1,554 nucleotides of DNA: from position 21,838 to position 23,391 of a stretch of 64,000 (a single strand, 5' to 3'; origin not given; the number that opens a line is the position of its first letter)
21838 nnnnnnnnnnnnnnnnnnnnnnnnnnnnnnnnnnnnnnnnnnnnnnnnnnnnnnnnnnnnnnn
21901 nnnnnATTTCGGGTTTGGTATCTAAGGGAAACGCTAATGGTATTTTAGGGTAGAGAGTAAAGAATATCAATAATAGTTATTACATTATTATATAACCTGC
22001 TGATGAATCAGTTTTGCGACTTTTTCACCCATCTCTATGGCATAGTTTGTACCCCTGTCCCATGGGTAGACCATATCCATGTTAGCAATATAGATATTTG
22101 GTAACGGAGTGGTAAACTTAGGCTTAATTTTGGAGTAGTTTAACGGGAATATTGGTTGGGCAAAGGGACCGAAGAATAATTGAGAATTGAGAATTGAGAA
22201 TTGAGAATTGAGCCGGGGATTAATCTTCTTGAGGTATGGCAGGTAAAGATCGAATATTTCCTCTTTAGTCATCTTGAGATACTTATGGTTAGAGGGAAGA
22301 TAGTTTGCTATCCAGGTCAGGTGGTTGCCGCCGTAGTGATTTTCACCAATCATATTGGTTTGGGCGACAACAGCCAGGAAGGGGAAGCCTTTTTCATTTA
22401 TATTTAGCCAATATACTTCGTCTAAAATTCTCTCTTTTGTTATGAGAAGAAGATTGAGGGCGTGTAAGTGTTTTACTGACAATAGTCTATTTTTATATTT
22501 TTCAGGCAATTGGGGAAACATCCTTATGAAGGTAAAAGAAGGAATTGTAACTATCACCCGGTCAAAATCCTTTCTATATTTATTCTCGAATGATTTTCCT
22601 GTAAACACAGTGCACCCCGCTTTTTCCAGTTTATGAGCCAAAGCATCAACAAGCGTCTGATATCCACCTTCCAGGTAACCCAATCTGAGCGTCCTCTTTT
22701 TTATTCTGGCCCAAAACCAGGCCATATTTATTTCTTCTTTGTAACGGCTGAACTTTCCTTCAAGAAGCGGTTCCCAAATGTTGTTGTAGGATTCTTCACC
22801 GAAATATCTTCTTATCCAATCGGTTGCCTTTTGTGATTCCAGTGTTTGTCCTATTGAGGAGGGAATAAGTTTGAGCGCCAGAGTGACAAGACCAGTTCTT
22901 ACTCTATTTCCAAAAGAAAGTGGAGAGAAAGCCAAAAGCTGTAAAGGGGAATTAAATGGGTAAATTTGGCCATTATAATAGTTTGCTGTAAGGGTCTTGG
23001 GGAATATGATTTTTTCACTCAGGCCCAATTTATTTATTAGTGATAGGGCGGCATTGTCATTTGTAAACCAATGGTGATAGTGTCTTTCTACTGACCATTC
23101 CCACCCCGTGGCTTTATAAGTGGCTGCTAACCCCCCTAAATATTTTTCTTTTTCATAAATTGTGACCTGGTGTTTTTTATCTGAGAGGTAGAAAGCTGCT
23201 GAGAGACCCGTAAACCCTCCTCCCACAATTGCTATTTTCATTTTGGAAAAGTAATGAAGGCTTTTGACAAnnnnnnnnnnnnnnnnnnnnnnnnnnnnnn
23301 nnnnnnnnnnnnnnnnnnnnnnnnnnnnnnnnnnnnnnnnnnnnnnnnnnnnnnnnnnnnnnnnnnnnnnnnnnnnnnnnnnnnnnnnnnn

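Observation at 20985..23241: UbiA-family (DPPR-like) enzyme paired with a Rossmann flavoenzyme next to GT-C transferases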

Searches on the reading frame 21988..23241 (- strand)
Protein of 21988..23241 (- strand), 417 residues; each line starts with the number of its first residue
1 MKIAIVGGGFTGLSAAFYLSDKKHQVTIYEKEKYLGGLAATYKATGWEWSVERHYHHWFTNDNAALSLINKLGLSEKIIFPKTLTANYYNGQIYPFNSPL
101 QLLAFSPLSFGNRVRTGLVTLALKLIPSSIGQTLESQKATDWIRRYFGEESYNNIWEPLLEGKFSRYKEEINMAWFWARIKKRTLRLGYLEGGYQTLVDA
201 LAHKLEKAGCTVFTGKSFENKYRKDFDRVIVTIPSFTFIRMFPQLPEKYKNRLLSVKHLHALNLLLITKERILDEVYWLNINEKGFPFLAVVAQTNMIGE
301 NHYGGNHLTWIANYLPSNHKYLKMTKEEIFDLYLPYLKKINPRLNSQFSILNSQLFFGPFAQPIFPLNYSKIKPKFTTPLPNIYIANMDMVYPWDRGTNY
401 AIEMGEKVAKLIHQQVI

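Call 4: search_protein_families(library=pfam, proteins=[window:21988-23241:-], max_evalue=0.01)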
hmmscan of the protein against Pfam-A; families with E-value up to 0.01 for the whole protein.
window:21988-23241:- (417 aa): 10 families
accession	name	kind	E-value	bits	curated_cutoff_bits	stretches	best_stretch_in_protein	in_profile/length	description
PF01593.30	Amino_oxidase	-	3.6e-24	86.3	19.8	1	10-412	1-442/443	Flavin containing amine oxidoreductase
PF13450.12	NAD_binding_8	-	1.6e-13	51.1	21.9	1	5-70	1-66/68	NAD(P)-binding Rossmann-like domain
PF01266.30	DAO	-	1.1e-10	42.1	27.9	1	2-51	1-49/353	FAD dependent oxidoreductase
PF00890.30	FAD_binding_2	-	7.8e-06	25.8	20.4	1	3-54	2-51/414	FAD binding domain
PF07992.20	Pyr_redox_2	-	1.7e-05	24.9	26.1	1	1-36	1-37/291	Pyridine nucleotide-disulphide oxidoreductase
PF00070.33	Pyr_redox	-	0.00012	22.9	22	1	2-35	1-34/82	Pyridine nucleotide-disulphide oxidoreductase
PF03486.20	HI0933_like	-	0.001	19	50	0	2-36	2-36/244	HI0933-like protein Rossmann domain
PF13454.12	NAD_binding_9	-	0.0015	19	21.8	1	4-42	1-43/155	FAD-NAD(P)-binding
PF01946.23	Thi4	-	0.0023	17.6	26.2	1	2-37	19-55/235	Thi4 family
PF12831.13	FAD_oxidored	-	0.0035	17.1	27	1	3-40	2-39/416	FAD dependent oxidoreductase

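Call 5: search_protein_families(library=ncbifam, proteins=[window:21988-23241:-], max_evalue=0.01)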
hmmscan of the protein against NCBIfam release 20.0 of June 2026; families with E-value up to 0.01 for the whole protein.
window:21988-23241:- (417 aa): 54 families (the best 25 are shown)
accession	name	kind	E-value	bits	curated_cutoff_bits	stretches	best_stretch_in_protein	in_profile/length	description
NF005560.0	PRK07233.1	equivalog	3.2e-122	408.5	252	1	1-415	1-431/435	hypothetical protein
NF005547.0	PRK07208.1-3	equivalog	7.4e-17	61.2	380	1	2-182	6-182/465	hypothetical protein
TIGR00562.1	proto_IX_ox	equivalog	2.2e-16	59.5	97.85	1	2-164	4-165/470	protoporphyrinogen oxidase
NF005548.0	PRK07208.1-4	equivalog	3.5e-16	58.9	389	1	2-184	5-179/488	hypothetical protein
TIGR03467.1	HpnE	equivalog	7.2e-15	55.2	283.05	1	3-181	1-187/430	hydroxysqualene dehydroxylase HpnE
NF008845.0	PRK11883.1-5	equivalog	1.4e-13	50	560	1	2-199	6-211/468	protoporphyrinogen oxidase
NF005545.0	PRK07208.1-1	equivalog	8.2e-12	44.2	451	1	2-186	9-185/504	hypothetical protein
NF008841.0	PRK11883.1-1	equivalog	1.4e-10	40.7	517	1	1-93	4-97/453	protoporphyrinogen oxidase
TIGR02731.1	phytoene_desat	equivalog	8e-10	38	569.4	1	2-79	1-77/453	15-cis-phytoene desaturase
NF058655.1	CrtID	equivalog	2.4e-09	36.6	640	1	3-51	1-49/478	bifunctional phytoene desaturase/3,4-desaturase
TIGR02733.1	desat_CrtD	equivalog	2.4e-09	36.4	549.7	1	2-51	3-52/492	C-3',4' desaturase CrtD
NF009410.0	PRK12771.1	subfamily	2.6e-09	36.2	516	1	2-38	140-176/566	NAD(P)-binding protein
TIGR02732.1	zeta_caro_desat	equivalog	3.4e-09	36.2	622.15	1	2-79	1-77/474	9,9'-di-cis-zeta-carotene desaturase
NF008843.0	PRK11883.1-3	equivalog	2e-07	30.5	406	1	2-83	3-86/424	protoporphyrinogen oxidase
NF009454.0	PRK12814.1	equivalog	4.9e-07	28.5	916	1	2-38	195-231/657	putative NADPH-dependent glutamate synthase small subunit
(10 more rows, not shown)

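Call 11: search_solved_structures(query=window:21988-23241:-, max_evalue=0.01, show_alignments=1)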
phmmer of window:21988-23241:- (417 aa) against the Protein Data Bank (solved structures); distinct sequences matched with E-value up to 0.01: 38.
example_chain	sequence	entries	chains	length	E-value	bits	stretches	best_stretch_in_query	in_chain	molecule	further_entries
3i6d_A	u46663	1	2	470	3e-09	39.6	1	3-173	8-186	Protoporphyrinogen oxidase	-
1sez_A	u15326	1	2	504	5.1e-09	38.8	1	2-175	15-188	Protoporphyrinogen oxidase, mitochondrial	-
3lov_A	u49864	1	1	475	7.3e-08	35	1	2-97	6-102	Protoporphyrinogen oxidase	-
1o5w_A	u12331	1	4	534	3.8e-05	26.1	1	3-109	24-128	Amine oxidase [flavin-containing] A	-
1reo_A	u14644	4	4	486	6.9e-05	25.2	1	3-50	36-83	AHPLAAO | L-amino acid oxidase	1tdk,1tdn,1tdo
4e0v_A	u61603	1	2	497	7.3e-05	25.1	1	2-49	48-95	L-amino-acid oxidase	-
5ts5_A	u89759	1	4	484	8.1e-05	25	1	2-49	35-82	Amine oxidase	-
2ivd_A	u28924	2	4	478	0.00016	24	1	1-173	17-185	PROTOPORPHYRINOGEN OXIDASE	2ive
5mog_A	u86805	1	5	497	0.00021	23.6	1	2-81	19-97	Phytoene dehydrogenase, chloroplastic/chromoplastic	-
9rvj_A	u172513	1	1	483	0.00024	23.4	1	2-74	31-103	Tetrapodal ancestor of L-amino acid oxidase: Q225H - W377I double mutant with phenylalanin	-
9rum_A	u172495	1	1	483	0.00024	23.4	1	2-74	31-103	Tetrapodal ancestor of L-amino acid oxidase: Q225A mutant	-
9run_A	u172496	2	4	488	0.00025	23.4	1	2-74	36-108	Tetrapodal ancestor of L-amino acid oxidase: Q225H-W377I double mutant | Tetrapodal ancestor of L-amino acid oxidases: W377I mutant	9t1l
9qs1_A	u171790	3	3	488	0.00025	23.4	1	2-74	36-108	Tetrapodal ancestor of L-amino acis oxidases | Tetrapodal ancestor of L-amino acid oxidases | Tetrapodal ancestor of L-amino acid oxidases co-crystallised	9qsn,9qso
9t73_B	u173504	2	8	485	0.00025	23.4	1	2-74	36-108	Tetrapodal ancestor of L-amino acid oxidases: I224A-Q225H-P361-PREGA-L367 bound to phenyla | Tetrapodal ancestor of L-amino acid oxidase: I224A-Q225H-P361-PREGA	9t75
9rvh_A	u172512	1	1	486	0.00025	23.4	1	2-74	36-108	Tetrapodal ancestor of L-amino acid oxidase: Q225A-Loop (P361-PREGA-L367) mutant with phen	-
3gf4_A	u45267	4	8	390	0.00058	22.2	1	2-102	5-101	UDP-galactopyranose mutase | Probable UDP-galactopyranose mutase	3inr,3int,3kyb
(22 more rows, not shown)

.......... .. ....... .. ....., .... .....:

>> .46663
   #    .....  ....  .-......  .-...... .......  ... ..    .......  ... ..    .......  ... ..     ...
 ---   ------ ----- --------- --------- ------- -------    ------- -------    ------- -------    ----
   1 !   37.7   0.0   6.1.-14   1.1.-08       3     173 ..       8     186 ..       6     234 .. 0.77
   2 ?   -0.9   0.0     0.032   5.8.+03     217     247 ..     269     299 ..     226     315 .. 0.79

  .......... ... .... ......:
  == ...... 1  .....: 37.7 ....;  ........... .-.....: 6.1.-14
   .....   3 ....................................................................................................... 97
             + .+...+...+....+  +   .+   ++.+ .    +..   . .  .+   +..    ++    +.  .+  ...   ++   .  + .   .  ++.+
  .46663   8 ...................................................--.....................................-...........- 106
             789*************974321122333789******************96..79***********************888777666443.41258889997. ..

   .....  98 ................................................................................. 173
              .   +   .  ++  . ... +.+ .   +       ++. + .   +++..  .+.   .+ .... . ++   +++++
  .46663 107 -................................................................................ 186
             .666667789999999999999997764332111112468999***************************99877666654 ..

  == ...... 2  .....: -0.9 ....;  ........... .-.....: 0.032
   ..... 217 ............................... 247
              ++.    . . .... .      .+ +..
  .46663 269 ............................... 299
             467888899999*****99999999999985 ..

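Call 13: find_homologous_proteins(query=window:21988-23241:-)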
Query window:21988-23241:- (417 aa): 7569 proteins with E <= 0.001 among 8000 candidates; the best 120 are listed.
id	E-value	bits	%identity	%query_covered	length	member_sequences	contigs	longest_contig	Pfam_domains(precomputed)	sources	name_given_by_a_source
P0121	4.5e-257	871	87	100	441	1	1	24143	PF01266.31,PF01593.31,PF13450.13,PF00890.31,PF07992.21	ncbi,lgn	-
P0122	1.6e-183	629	64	99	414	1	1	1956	PF01266.31,PF01593.31,PF13450.13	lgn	-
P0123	1.5e-182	625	62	100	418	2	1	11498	PF01266.31,PF01593.31,PF13450.13,PF07992.21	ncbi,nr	ncbi:FAD-dependent oxidoreductase [Candidatus Gottesmanbacteria bacterium]|nr:FAD-dependent oxidored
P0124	2.9e-181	621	64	99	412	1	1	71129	PF01266.31,PF01593.31,PF13450.13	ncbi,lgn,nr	ncbi:NAD(P)/FAD-dependent oxidoreductase [Candidatus Gottesmanbacteria bacterium]|nr:NAD(P)/FAD-depe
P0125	8.5e-180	616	62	100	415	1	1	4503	PF01266.31,PF01593.31,PF13450.13,PF07992.21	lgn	-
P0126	1.7e-179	615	62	99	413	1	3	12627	PF01266.31,PF01593.31,PF13450.13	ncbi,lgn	-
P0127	2.0e-178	612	62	99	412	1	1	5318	PF01266.31,PF01593.31,PF13450.13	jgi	-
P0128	2.4e-177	608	62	99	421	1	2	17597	PF01266.31,PF01593.31,PF13450.13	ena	-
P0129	4.1e-177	607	60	99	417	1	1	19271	PF01266.31,PF01593.31,PF13450.13,PF00890.31,PF07992.21,PF00070.34,PF12831.14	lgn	-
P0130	2.3e-176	605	61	99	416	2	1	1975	PF01266.31,PF01593.31,PF13450.13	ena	-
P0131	1.5e-175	602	62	99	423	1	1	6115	PF01266.31,PF01593.31,PF13450.13,PF12831.14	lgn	-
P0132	8.8e-175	600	60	99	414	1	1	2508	PF01266.31,PF01593.31,PF13450.13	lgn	-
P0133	9.6e-174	596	62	99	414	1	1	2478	PF01266.31,PF01593.31,PF13450.13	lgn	-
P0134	1.4e-173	596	61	99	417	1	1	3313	PF01266.31,PF01593.31,PF13450.13,PF07992.21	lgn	-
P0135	6.6e-172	590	60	99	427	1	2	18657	PF01266.31,PF01593.31,PF13450.13,PF07992.21,PF00070.34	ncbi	-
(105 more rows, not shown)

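Call 19: find_related_loci(query=A1, collection=genome_contigs, flank=8000)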
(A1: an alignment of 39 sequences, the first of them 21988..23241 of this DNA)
Query A1 (417 aa) in genome_contigs; peptide patterns used: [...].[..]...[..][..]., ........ (x = any residue, [..] = any of these).
600 stretches matched a pattern (row limit reached: there are more); 599 encode a relative of the query (tblastn E <= 1e-3); the best 80 are kept; 80 distinct loci.
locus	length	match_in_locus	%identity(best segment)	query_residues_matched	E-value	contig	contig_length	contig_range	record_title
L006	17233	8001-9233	64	1-412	0e+0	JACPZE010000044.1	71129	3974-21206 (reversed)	MAG: Candidatus Gottesmanbacteria bacterium isolate NC_groundwater_881_Pr1_S2p5_36_20 Montesol18_S2p5_coassembly_scaffol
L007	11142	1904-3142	57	1-414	6e-166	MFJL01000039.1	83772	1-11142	MAG: Candidatus Gottesmanbacteria bacterium RIFCSPHIGHO2_02_FULL_39_11 rifcsphigho2_02_scaffold_727, whole genome shotgu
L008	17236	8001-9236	55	1-412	8e-160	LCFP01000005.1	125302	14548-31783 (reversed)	MAG: Candidatus Gottesmanbacteria bacterium GW2011_GWA2_43_14 UV73_C0005, whole genome shotgun sequence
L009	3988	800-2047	52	1-415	8e-164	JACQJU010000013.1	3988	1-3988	MAG: Candidatus Gottesmanbacteria bacterium isolate NC_groundwater_1159_Ag_S-0.1um_39_55 S_p1_S3_coassembly_k141_270909,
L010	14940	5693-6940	54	1-412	5e-157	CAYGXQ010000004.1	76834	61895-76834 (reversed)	MAG TPA_asm: uncultured Gammaproteobacteria bacterium isolate ERP119294_co1_458 genome assembly, contig: NODE_311_length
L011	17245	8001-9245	53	1-415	7e-159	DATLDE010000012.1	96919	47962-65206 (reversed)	MAG TPA_asm: Candidatus Limnocylindrales bacterium isolate SMAG_U14342 k141_9570025, whole genome shotgun sequence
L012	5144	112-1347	53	1-412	8e-154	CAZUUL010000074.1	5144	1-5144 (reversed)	MAG TPA_asm: uncultured Gammaproteobacteria bacterium isolate binchicken_co95_36 genome assembly, contig: NODE_9729_leng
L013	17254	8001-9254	50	1-415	2e-138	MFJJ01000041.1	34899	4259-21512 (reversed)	MAG: Candidatus Gottesmanbacteria bacterium RIFCSPHIGHO2_01_FULL_46_14 rifcsphigho2_01_scaffold_3852, whole genome shotg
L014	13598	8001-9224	48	1-412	5e-134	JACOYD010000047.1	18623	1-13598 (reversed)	MAG: Candidatus Microgenomates bacterium isolate NC_groundwater_170_Ag_S-0.1um_42_15 S4_GD2017_2_S1_scaffold_3366, whole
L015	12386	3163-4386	49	1-412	1e-125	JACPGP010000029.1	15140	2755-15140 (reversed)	MAG: Candidatus Levyibacteriota bacterium isolate NC_groundwater_391_Ag_B-0.1um_40_33 GD18-4_B1_scaffold_1468540, whole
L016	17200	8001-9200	48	1-412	5e-123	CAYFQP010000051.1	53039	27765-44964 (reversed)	MAG TPA_asm: uncultured Gammaproteobacteria bacterium isolate ERP108616_co1_137 genome assembly, contig: k119_396844, wh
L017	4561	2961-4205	47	1-412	2e-123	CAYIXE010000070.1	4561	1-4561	MAG TPA_asm: uncultured Gammaproteobacteria bacterium isolate ERP119705_co7_214 genome assembly, contig: NODE_14572_leng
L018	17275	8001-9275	45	1-414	4e-122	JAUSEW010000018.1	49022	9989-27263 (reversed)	MAG: Candidatus Levyibacteriota bacterium isolate E14_maxbin.252 E14_k141_1211168, whole genome shotgun sequence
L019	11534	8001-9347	45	1-417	1e-120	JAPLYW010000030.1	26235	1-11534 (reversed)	MAG: Candidatus Shapirobacteria bacterium isolate LacPavin_0419_WC90_MAG_34_15 LacPavin_0419_WC90_scaffold_212198, whole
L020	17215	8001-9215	45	1-413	7e-121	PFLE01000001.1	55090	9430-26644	MAG: Candidatus Shapirobacteria bacterium CG_4_10_14_0_8_um_filter_39_15 CG_4_10_14_0.8_um_filter_scaffold_663_c, whole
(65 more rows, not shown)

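Call 25: predict_structure(alignment_id=A1)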
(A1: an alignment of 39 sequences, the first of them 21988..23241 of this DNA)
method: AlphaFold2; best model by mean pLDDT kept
length: 417 residues; sequences in the alignment: 39
mean_pLDDT: 94.5   pTM: 0.91
mean pLDDT of the five models: 94.5, 93.5, 93.2, 93.2, 92.2
residues with pLDDT >= 90: 383; 70-90: 31; 50-70: 3; < 50: 0
segments of 3 or more residues with pLDDT < 50: none
pLDDT, mean of each block of 10 residues (from residue 1): 97 98 97 89 95 91 96 96 95 94 96 97 95 96 98 96 94 96 92 96 97 95 95 95 96 94 96 96 95 96 97 95 97 96 82 93 93 94 94 85 97 85
secondary structure, 60 per line:
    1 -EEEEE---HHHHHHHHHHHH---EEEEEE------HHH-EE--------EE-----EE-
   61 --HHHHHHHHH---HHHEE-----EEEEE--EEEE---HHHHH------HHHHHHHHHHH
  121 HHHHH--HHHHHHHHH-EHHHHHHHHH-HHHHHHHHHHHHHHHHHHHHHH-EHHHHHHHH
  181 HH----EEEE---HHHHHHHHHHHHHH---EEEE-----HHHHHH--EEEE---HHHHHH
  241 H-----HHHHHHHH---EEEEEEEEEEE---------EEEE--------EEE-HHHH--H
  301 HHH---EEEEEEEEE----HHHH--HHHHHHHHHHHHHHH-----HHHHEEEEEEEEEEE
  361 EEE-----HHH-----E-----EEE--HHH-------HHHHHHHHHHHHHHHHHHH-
elements in order: E2-6 H10-21 E25-30 H63-71 E85-89 E92-95 H99-103 H110-125 H128-136 H139-147 H149-170 H173-182 E187-190 H194-207 E211-214 H220-225 E228-231 H235-241 H247-254 E258-268 E278-281 E290-292 H294-297 H300-303 E307-315 H320-323 H326-340 H346-349 E350-363 E383-385 H398-416

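Call 33: fold_search(model_id=the predicted structure, library=pdb)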
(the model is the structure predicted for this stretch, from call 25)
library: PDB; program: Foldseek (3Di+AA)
matches with E <= 10: 1979; with E <= 0.001: 804
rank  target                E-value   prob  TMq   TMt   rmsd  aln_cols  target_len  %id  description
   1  9a78_B                3.3e-25  1.00  0.77  0.69   5.2       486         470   19  Integrative model of SYFB-CGOX by crosslinking MS and deep learning (released 2024-09-18)
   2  2ivd_B                8.0e-25  1.00  0.79  0.74   5.0       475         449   16  Structure of protoporphyrinogen oxidase from Myxococcus xanthus with acifluorfen (released 2006-10-17)
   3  3lov                  2.0e-24  1.00  0.76  0.71   5.4       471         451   17  Crystal structure of Putative protoporphyrinogen oxidase (YP_001813199.1) from Exiguobacterium sp. 255-15 at 2.06 A reso (released 2010-02-23)
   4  2ive_B                2.4e-24  1.00  0.78  0.73   5.0       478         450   16  Structure of protoporphyrinogen oxidase from Myxococcus xanthus (released 2006-10-17)
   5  2ive_A                2.7e-24  1.00  0.78  0.73   5.0       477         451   16  Structure of protoporphyrinogen oxidase from Myxococcus xanthus (released 2006-10-17)
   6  2ivd_A                3.8e-24  1.00  0.79  0.74   4.9       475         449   16  Structure of protoporphyrinogen oxidase from Myxococcus xanthus with acifluorfen (released 2006-10-17)
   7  5mog_A                6.4e-24  1.00  0.83  0.75   4.1       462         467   14  Oryza sativa phytoene desaturase inhibited by norflurazon (released 2017-07-12)
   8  3i6d_A                6.4e-24  1.00  0.78  0.78   4.4       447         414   19  Crystal structure of PPO from bacillus subtilis with AF (released 2009-12-08)
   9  3i6d_B                1.2e-23  1.00  0.78  0.77   4.5       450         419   18  Crystal structure of PPO from bacillus subtilis with AF (released 2009-12-08)
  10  5mog_E                1.7e-23  1.00  0.83  0.75   4.1       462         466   14  Oryza sativa phytoene desaturase inhibited by norflurazon (released 2017-07-12)
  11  5mog_C                4.1e-23  1.00  0.83  0.75   4.1       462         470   14  Oryza sativa phytoene desaturase inhibited by norflurazon (released 2017-07-12)
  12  5mog_B                1.5e-22  1.00  0.83  0.74   4.1       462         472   14  Oryza sativa phytoene desaturase inhibited by norflurazon (released 2017-07-12)
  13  7eme_B                2.2e-22  1.00  0.73  0.74   4.7       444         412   15  Putative Leptospira interrogans recombinant L-amino acid oxidase (released 2021-08-18)
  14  1sez_A                4.4e-22  1.00  0.76  0.69   5.6       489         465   17  Crystal Structure of Protoporphyrinogen IX Oxidase (released 2004-04-13)
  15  3nks                  4.0e-21  1.00  0.71  0.65   5.9       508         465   15  Structure of human protoporphyrinogen IX oxidase (released 2011-04-20)
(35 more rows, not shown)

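Call 84: search_protein_representatives(alignment_id=A1)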
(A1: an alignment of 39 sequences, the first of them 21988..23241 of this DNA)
Query: 39 sequences, 415 profile positions. Proteins with E-value up to 0.001 (for the whole library): 20445; up to 1e-10: 3908; up to 1e-30: 1348. The best 150 are listed.
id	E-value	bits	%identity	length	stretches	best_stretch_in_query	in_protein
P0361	1.2e-167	574.6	-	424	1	1-414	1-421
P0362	1.7e-167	574.1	-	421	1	1-412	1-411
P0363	9.4e-161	551.9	-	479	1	1-414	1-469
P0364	2.1e-159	547.4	-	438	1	6-412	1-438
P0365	4.8e-156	536.4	-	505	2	1-274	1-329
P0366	1.4e-155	534.9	-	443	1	1-413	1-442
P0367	1.0e-151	522.1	-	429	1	1-413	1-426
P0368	1.5e-151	521.5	-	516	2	89-413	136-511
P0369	3.5e-149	513.8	-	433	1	2-414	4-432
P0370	2.0e-146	504.7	-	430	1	2-414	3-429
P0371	1.7e-144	498.3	-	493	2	91-402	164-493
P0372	2.7e-142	491.1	-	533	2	90-414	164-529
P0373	4.1e-142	490.5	-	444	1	1-413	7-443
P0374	2.9e-141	487.7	-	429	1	2-414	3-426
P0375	8.3e-141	486.2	-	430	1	2-412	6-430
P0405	1.6e-127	442.4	-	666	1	1-414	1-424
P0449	1.0e-111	390.4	-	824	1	3-412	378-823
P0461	5.6e-110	384.6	-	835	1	2-413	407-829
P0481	9.7e-106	370.7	-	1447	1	2-414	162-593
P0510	1.2e-101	357.2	-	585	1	2-413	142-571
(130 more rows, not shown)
